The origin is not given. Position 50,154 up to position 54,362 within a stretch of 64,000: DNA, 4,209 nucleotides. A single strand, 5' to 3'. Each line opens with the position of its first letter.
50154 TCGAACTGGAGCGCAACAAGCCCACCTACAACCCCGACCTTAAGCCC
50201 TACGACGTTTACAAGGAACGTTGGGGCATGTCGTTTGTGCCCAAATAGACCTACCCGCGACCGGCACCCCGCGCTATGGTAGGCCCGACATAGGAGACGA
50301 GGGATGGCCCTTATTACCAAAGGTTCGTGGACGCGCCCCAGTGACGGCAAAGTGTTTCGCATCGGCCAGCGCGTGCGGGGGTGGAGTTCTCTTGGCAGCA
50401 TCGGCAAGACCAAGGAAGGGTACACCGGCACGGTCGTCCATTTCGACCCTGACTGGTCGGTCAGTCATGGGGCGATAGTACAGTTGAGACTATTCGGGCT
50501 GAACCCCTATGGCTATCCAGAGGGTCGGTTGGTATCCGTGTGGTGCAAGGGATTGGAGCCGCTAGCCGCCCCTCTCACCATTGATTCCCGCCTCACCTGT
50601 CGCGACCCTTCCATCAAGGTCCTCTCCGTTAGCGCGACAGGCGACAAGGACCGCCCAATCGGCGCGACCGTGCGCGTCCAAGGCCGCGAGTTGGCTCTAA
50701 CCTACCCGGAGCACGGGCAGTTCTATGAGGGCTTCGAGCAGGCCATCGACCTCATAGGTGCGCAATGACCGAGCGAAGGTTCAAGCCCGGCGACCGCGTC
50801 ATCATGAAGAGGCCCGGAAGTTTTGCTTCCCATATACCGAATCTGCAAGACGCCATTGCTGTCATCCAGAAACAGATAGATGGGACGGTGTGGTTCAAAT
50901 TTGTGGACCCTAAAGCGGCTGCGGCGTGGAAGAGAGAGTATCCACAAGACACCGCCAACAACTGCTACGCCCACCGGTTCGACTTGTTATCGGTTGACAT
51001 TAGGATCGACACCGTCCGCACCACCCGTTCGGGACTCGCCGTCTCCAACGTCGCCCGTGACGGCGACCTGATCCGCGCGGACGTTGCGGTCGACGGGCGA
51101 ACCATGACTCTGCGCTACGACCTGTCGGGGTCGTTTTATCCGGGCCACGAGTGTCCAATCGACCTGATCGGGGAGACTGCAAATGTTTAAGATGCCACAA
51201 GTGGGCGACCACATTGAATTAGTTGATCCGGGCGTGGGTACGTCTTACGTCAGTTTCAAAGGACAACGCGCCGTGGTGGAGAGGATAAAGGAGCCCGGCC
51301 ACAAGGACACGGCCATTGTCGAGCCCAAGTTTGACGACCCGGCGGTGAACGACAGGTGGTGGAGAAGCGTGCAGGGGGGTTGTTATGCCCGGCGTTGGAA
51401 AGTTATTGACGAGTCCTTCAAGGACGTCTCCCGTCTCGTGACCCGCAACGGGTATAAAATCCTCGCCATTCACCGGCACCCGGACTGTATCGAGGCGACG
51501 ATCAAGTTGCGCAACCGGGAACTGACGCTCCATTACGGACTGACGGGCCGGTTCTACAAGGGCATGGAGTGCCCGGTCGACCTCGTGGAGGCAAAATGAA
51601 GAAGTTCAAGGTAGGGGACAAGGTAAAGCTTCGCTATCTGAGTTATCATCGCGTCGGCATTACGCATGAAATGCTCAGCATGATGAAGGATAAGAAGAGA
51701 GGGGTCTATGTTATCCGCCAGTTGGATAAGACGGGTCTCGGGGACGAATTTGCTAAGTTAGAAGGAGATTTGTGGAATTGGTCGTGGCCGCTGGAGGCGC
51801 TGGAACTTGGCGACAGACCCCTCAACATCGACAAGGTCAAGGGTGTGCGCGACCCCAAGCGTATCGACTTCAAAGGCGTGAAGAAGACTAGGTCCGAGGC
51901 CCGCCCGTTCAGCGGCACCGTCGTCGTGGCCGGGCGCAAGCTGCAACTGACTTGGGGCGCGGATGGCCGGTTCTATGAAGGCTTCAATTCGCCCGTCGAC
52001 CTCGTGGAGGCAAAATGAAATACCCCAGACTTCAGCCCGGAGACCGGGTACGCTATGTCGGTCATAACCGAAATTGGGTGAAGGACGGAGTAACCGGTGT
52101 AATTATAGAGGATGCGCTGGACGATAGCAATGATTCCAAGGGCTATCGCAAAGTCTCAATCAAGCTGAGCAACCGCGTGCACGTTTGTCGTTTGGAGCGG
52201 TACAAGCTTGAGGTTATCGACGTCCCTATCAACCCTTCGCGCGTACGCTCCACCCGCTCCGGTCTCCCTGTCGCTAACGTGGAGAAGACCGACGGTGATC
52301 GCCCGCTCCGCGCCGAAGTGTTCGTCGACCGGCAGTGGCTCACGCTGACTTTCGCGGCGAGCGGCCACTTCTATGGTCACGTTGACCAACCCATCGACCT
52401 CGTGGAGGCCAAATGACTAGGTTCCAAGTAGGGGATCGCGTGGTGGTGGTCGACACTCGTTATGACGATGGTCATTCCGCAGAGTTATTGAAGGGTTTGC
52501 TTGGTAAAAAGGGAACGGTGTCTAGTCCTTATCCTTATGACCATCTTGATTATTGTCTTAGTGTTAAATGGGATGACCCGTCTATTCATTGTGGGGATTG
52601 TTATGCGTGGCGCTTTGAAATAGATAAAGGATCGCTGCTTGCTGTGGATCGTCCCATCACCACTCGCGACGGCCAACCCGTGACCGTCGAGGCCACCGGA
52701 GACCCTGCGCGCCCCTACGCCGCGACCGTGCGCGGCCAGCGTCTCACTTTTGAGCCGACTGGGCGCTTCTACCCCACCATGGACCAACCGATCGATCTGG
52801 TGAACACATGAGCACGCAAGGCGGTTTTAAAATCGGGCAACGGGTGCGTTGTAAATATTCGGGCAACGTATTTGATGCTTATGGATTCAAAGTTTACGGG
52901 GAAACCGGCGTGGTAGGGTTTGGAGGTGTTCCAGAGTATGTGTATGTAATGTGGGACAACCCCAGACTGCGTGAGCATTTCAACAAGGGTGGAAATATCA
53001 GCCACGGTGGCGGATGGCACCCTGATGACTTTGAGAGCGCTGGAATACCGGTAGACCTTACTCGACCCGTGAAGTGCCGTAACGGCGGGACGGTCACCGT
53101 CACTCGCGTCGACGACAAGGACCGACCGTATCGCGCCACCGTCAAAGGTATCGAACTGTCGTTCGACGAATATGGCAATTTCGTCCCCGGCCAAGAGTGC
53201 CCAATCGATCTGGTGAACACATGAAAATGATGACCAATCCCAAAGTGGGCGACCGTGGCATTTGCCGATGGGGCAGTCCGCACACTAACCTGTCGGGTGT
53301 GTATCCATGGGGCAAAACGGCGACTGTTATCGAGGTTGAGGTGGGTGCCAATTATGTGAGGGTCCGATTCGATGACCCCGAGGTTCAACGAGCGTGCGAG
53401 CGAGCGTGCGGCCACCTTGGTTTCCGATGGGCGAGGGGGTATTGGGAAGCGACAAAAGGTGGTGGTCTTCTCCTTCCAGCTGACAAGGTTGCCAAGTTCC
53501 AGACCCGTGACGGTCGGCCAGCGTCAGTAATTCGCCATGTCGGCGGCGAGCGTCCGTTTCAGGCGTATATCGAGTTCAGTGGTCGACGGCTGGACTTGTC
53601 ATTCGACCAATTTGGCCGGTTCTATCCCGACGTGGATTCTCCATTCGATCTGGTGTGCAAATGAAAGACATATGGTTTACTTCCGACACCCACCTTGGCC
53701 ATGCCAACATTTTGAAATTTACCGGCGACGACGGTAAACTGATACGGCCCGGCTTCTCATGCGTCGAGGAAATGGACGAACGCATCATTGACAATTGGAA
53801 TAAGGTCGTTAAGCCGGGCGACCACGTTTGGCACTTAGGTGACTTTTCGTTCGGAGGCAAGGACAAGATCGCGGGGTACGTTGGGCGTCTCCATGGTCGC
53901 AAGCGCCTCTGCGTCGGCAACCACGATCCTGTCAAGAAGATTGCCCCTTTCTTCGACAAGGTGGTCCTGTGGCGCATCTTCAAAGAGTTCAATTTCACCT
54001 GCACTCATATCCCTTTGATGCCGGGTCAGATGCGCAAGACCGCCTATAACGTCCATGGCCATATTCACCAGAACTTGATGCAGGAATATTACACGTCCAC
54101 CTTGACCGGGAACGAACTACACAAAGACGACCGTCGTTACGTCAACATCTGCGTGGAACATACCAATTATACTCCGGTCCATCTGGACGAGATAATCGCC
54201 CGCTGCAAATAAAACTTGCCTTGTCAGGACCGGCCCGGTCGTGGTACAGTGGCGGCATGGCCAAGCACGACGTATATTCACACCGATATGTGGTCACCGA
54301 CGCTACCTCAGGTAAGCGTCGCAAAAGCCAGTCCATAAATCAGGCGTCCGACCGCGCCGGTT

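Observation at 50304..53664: Tandem array of eight translationally chained two-domain paralogs of unknown function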

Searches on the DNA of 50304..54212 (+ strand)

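Call 8: search_dna_similar(query=window:50304-54212:+, collection=phages, mode=distant, max_rows=20)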
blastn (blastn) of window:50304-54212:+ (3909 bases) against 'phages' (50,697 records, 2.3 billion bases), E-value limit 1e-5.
Records with a match: 1; places in all: 1; records where one place covers at least 80% of the query: 0.
Best place of each record, by identity: 60-80% 1.
By first word of the organism name: EBPR 1.
By host as written in the record: - 1.
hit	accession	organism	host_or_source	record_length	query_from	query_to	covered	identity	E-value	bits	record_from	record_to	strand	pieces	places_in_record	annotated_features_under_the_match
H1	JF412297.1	EBPR siphovirus 2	-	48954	3364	3540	5%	71.2%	4e-13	84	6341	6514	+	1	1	gp19: metalophosphoesterase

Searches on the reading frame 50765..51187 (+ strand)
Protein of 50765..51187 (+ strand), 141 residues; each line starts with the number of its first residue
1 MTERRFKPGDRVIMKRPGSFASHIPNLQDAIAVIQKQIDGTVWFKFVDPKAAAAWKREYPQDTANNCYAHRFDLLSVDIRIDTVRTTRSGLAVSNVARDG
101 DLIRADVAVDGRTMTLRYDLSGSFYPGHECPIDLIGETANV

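Call 4: search_protein_families(library=pfam, proteins=[window:50765-51187:+], max_evalue=1)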
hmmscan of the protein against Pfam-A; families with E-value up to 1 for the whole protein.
window:50765-51187:+ (141 aa): 0 families

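Call 5: search_protein_families(library=phrogs, proteins=[window:50765-51187:+], max_evalue=1)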
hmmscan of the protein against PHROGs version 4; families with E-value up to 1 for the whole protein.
window:50765-51187:+ (141 aa): 3 families
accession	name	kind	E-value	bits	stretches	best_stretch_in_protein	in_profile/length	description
phrog_2952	-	tail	0.041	13.9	1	28-140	123-242/488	minor tail protein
phrog_25070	-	unknown function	0.29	11.9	1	53-124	103-176/214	-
phrog_7073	-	unknown function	0.34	11.5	1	23-84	27-88/217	-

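Call 56: search_protein_families(library=ncbifam, proteins=[window:50765-51187:+], max_evalue=0.1)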
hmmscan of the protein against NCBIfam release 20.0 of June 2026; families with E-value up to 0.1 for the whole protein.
window:50765-51187:+ (141 aa): 0 families

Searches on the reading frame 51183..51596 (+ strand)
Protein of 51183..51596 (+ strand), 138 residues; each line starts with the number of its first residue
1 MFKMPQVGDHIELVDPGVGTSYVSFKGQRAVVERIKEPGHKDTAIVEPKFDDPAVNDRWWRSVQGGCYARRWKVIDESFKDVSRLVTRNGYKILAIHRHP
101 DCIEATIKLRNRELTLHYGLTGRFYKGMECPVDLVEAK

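Call 4: search_protein_families(library=pfam, proteins=[window:51183-51596:+], max_evalue=1)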
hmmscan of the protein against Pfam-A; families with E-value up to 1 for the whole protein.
window:51183-51596:+ (138 aa): 1 family
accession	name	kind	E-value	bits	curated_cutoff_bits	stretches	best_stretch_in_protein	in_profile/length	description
PF01206.22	TusA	-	0.18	12.1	28.6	0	77-107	38-68/70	Sulfurtransferase TusA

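Call 5: search_protein_families(library=phrogs, proteins=[window:51183-51596:+], max_evalue=1)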
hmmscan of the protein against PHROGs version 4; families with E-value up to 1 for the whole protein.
window:51183-51596:+ (138 aa): 0 families

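Call 56: search_protein_families(library=ncbifam, proteins=[window:51183-51596:+], max_evalue=0.1)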
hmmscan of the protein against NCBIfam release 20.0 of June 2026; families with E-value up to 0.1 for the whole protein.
window:51183-51596:+ (138 aa): 0 families

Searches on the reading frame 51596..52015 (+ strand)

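Call 4: search_protein_families(library=pfam, proteins=[window:51596-52015:+], max_evalue=1)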
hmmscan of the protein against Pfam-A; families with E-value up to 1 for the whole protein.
window:51596-52015:+ (140 aa): 0 families

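Call 5: search_protein_families(library=phrogs, proteins=[window:51596-52015:+], max_evalue=1)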
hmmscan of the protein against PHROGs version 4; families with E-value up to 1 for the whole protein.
window:51596-52015:+ (140 aa): 2 families
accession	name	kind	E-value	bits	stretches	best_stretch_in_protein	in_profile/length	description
phrog_9730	-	unknown function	0.32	12.1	1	3-11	2-10/39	-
phrog_3444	-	unknown function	0.33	12.8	1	1-32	4-31/92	-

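Call 56: search_protein_families(library=ncbifam, proteins=[window:51596-52015:+], max_evalue=0.1)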
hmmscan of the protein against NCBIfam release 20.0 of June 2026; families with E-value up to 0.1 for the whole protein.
window:51596-52015:+ (140 aa): 0 families

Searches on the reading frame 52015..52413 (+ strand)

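Call 4: search_protein_families(library=pfam, proteins=[window:52015-52413:+], max_evalue=1)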
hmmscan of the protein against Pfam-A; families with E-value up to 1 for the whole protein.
window:52015-52413:+ (133 aa): 1 family
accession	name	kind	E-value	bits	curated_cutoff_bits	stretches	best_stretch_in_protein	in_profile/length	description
PF18129.7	SH3_12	-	0.093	13.2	26.2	1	7-32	4-28/69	Xrn1 SH3-like domain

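Call 5: search_protein_families(library=phrogs, proteins=[window:52015-52413:+], max_evalue=1)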
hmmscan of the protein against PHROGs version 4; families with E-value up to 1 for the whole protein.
window:52015-52413:+ (133 aa): 1 family
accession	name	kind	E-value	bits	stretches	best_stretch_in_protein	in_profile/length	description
phrog_10954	-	unknown function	0.31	12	0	1-19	1-19/53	-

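Call 56: search_protein_families(library=ncbifam, proteins=[window:52015-52413:+], max_evalue=0.1)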
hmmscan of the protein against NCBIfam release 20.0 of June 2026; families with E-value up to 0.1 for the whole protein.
window:52015-52413:+ (133 aa): 0 families
